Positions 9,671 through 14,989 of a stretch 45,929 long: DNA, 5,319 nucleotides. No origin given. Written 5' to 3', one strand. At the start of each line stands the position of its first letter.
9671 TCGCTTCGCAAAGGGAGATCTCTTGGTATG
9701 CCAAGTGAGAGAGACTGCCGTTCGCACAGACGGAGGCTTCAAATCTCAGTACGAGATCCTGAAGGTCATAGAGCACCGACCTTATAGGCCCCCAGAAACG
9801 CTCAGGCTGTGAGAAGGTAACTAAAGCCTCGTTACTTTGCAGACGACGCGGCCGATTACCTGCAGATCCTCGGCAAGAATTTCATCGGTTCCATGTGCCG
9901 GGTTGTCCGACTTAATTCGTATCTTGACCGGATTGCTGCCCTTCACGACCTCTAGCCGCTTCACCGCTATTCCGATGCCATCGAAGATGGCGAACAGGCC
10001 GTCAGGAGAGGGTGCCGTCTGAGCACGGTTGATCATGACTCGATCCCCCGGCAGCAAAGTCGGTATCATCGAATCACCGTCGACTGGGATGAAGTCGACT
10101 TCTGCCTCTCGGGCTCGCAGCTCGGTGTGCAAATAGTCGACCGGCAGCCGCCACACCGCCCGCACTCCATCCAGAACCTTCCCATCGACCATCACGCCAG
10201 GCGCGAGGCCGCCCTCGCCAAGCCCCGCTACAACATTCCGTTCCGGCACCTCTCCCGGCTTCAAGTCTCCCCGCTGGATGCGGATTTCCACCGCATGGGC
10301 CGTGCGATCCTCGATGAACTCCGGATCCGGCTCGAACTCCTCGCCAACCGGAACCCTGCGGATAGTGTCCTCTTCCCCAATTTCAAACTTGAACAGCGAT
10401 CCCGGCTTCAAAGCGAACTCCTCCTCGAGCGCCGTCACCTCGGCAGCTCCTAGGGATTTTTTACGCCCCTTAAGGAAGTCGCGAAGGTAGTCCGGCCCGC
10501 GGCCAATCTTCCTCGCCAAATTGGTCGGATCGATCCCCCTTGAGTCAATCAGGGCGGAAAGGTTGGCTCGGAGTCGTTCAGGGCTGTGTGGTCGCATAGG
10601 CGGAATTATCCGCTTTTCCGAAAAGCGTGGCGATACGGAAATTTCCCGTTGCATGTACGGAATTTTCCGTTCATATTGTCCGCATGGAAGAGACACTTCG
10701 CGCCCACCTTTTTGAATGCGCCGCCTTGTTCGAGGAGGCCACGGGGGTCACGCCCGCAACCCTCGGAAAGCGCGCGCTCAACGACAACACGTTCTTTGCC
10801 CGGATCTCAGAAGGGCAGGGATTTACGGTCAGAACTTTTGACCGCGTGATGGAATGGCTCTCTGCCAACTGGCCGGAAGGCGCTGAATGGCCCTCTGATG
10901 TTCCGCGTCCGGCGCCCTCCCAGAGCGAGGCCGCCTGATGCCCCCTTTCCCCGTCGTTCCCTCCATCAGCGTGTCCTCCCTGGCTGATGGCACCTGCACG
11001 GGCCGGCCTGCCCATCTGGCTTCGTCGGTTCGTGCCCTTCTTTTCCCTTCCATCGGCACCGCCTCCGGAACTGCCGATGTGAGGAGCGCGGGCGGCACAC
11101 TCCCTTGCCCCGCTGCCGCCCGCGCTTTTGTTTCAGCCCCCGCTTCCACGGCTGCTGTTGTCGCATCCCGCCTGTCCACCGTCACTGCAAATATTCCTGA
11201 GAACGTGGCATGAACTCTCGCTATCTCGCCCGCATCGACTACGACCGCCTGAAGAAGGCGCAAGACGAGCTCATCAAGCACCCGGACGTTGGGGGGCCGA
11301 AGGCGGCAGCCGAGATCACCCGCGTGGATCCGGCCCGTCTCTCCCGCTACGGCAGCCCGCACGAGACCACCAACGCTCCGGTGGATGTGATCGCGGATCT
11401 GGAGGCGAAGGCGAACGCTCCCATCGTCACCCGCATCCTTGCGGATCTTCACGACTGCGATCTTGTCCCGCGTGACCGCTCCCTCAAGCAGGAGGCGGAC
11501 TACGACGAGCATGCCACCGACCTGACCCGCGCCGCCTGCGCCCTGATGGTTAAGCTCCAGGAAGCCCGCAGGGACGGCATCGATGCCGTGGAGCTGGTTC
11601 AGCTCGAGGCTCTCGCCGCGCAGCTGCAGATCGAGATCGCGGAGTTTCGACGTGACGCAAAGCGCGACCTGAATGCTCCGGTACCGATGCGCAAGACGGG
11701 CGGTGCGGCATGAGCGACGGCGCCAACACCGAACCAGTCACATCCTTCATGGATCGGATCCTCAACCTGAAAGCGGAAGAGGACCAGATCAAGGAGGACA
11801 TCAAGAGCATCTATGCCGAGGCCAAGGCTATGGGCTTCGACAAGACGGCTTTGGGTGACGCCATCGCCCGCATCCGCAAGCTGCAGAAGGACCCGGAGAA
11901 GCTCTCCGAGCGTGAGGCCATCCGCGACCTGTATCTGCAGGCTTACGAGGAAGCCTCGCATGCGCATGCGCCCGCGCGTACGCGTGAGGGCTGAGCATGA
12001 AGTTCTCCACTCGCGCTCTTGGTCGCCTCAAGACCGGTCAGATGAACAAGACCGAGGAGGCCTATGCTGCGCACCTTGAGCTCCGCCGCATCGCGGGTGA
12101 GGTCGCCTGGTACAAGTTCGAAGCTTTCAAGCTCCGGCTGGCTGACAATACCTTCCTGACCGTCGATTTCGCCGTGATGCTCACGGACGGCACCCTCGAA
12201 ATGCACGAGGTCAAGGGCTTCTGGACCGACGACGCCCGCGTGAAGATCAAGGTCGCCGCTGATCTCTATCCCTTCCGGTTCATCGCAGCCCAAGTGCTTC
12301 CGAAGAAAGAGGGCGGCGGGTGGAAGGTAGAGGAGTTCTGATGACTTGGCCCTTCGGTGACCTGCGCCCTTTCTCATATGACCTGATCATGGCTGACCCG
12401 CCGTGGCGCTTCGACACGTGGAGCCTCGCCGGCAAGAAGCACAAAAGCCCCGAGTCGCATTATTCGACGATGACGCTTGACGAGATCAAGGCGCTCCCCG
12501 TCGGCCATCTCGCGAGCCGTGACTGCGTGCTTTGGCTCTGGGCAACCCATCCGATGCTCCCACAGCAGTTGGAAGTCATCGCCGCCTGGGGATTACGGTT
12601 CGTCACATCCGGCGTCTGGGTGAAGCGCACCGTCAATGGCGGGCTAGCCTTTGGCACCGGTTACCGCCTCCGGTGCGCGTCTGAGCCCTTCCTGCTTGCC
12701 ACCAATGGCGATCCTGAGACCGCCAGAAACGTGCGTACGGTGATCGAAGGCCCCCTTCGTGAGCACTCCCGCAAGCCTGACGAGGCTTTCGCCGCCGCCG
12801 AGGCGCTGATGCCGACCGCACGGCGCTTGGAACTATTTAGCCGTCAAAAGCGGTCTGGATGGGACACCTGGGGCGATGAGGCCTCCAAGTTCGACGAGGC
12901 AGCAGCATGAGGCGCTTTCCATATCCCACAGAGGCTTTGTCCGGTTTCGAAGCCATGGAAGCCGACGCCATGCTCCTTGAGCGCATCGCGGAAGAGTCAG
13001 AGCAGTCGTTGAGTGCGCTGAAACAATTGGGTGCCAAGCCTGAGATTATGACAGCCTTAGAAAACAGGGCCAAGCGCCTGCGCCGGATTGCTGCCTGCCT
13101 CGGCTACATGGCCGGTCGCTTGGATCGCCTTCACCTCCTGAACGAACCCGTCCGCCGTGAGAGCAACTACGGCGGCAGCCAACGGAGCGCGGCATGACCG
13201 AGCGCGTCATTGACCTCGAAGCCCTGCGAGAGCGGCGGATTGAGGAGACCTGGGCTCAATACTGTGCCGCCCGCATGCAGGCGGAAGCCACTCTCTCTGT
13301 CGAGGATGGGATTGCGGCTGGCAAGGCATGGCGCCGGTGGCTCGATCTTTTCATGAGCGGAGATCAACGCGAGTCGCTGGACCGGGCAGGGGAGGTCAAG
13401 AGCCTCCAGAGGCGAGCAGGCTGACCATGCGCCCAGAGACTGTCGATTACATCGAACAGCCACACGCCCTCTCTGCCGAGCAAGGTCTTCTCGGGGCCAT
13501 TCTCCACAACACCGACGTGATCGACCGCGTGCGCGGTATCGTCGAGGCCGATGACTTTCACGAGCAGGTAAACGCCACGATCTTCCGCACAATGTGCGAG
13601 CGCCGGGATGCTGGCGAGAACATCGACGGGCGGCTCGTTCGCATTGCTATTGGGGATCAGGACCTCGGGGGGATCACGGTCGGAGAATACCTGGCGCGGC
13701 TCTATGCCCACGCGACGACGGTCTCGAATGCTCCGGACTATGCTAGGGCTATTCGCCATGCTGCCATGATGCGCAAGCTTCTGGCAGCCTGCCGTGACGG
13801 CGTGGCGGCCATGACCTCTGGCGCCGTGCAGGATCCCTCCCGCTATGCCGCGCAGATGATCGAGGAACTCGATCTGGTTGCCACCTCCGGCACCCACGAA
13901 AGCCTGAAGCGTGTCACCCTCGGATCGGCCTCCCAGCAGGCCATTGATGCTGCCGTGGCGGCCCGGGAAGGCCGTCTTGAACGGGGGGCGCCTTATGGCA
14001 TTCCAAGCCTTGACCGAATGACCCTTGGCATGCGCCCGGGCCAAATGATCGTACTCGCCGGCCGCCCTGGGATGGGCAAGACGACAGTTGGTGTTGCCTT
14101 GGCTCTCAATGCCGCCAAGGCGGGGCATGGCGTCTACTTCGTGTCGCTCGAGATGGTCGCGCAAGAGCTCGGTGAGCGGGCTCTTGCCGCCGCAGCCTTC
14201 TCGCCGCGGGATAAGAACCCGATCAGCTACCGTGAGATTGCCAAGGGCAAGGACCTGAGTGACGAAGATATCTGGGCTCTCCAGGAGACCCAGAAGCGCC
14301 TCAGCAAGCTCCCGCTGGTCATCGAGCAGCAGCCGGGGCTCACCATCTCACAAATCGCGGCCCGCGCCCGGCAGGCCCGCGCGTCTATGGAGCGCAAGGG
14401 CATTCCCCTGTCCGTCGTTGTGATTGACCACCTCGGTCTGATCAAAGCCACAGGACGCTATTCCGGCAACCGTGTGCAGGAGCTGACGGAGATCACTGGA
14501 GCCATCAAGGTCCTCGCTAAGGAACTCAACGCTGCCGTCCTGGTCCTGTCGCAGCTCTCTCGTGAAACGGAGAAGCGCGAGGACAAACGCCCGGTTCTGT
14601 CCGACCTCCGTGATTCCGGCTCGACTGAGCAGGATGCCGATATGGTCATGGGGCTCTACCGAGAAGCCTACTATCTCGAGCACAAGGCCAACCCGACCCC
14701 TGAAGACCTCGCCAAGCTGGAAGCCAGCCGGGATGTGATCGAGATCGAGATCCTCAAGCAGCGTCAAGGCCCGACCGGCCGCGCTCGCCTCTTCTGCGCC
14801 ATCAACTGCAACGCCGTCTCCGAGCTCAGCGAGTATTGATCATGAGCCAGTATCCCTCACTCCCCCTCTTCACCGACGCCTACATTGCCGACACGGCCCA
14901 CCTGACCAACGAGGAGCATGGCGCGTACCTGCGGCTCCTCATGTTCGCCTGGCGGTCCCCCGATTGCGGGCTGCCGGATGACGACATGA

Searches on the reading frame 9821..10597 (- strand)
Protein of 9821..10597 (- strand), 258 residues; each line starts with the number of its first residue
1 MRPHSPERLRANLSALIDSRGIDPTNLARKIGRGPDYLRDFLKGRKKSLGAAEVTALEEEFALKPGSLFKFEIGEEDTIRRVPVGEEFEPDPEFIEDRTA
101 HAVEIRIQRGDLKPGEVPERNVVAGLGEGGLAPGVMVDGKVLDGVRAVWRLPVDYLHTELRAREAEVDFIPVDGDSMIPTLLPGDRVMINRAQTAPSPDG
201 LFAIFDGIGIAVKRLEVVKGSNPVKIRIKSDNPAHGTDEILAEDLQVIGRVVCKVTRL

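Call 61: search_protein_families(library=pfam, max_evalue=0.01, proteins=[window:9821-10597:-])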
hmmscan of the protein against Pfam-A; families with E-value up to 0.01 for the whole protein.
window:9821-10597:- (258 aa): 1 family
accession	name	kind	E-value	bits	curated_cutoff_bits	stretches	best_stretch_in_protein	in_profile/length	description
PF00717.28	Peptidase_S24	-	4.9e-12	46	23.3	1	164-252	32-116/116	Peptidase S24-like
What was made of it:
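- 9821..10597 (-): Primary CI-type repressor with an S24 autocleavage domain, the presumed target if P63C is an antirepressor. Peptidase_S24 E 5e-12 (call 61).
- Checked: Primary repressor: the CI at 9821-10597 carries a Peptidase_S24 domain (call 61).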

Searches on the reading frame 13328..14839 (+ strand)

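Call 61: search_protein_families(library=pfam, max_evalue=0.01, proteins=[window:13328-14839:+])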
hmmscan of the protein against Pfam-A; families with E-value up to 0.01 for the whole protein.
window:13328-14839:+ (503 aa): 10 families
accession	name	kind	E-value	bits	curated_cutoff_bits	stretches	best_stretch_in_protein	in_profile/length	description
PF03796.21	DnaB_C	-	2.8e-71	240.3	27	1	220-489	1-245/255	DnaB-like helicase C terminal domain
PF00772.26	DnaB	-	5.5e-20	71.8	23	1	44-143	2-102/103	DnaB-like helicase N terminal domain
PF13481.12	AAA_25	-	1.4e-10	41.6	27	1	226-413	20-193/195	AAA domain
PF06745.19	ATPase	-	4.8e-08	33.1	26.6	1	222-285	2-67/231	KaiC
PF01695.23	IstB_IS21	-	1.4e-06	28.4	24.1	1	239-281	93-135/238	IstB-like ATP binding protein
PF20720.3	nSTAND3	-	0.00076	19.7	27.2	1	239-272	18-51/155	Novel STAND NTPase 3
PF13191.12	AAA_16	-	0.00097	20.1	32.6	1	237-373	24-145/167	AAA ATPase domain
PF00005.33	ABC_tran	-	0.0013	19.7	25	1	228-264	1-37/137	ABC transporter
PF13604.12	AAA_30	-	0.003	17.8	27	0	237-284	17-65/191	AAA domain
PF00004.35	AAA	-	0.0074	17.2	21.2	0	241-374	1-71/131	ATPase family associated with various cellular activities (AAA)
